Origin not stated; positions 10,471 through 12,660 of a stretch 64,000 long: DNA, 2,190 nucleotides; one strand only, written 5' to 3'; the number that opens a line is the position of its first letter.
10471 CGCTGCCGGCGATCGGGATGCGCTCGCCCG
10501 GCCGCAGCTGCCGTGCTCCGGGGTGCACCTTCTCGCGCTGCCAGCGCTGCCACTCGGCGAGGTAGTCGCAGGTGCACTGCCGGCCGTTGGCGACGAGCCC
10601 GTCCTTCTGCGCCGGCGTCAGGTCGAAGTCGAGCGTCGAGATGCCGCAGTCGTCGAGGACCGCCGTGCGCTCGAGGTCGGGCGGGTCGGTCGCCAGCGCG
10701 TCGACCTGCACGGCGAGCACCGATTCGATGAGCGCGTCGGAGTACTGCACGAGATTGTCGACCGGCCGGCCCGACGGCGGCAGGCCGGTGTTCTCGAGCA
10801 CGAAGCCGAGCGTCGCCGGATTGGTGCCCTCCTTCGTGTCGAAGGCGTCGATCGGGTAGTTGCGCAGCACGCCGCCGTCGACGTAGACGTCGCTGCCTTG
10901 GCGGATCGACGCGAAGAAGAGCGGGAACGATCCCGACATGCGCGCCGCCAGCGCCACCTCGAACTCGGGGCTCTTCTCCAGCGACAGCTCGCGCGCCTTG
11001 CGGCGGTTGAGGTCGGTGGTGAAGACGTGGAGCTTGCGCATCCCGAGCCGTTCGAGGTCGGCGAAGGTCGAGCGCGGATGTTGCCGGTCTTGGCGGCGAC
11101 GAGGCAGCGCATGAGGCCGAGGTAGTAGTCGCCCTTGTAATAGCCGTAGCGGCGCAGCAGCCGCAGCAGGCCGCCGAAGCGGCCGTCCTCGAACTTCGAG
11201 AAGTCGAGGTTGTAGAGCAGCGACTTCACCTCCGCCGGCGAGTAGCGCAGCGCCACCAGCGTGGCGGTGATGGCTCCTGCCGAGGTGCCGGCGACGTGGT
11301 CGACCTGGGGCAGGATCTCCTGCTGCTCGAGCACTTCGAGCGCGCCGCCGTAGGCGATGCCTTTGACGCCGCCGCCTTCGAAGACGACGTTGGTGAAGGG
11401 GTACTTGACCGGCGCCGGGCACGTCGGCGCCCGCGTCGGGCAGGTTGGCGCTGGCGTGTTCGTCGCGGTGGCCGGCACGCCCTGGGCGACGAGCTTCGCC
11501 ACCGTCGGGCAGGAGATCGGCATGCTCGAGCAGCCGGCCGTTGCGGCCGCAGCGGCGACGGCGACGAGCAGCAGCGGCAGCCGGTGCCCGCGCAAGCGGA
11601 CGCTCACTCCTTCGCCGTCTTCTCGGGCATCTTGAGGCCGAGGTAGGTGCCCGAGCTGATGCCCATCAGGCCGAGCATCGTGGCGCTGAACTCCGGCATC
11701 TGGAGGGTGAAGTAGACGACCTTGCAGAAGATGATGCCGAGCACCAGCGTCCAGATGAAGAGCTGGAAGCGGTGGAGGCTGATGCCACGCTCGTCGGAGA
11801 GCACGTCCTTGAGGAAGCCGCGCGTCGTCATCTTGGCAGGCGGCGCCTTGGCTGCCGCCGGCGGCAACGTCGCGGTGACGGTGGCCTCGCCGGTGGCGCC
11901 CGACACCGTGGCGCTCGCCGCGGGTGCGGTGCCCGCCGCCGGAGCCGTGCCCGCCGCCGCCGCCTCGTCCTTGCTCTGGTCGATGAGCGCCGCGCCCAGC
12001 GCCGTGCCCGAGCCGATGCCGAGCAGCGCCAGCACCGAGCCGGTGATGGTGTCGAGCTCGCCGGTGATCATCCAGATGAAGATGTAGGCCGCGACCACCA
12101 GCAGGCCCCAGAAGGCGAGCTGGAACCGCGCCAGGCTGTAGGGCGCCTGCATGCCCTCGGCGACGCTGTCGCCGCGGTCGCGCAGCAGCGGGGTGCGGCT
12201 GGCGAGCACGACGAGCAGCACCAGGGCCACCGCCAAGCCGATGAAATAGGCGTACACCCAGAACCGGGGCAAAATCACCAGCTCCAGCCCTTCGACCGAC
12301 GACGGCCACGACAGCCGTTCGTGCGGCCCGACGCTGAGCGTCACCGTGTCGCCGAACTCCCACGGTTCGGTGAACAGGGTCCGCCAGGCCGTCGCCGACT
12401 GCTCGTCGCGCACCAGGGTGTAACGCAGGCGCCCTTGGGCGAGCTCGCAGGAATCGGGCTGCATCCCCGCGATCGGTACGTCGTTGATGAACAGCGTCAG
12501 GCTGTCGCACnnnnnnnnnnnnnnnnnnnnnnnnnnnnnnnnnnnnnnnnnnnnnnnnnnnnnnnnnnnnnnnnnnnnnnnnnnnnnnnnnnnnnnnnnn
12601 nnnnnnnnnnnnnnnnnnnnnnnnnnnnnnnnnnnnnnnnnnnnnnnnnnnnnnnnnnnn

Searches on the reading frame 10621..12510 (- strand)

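Call 100: search_protein_families(library=pfam, proteins=[window:10621-12510:-], max_evalue=0.001)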
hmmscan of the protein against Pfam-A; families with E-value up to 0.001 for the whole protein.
window:10621-12510:- (630 aa): 1 family
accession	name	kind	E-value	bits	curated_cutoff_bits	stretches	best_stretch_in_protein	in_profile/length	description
PF01734.28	Patatin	-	2.8e-20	73.8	27.7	1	375-500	1-119/191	Patatin-like phospholipase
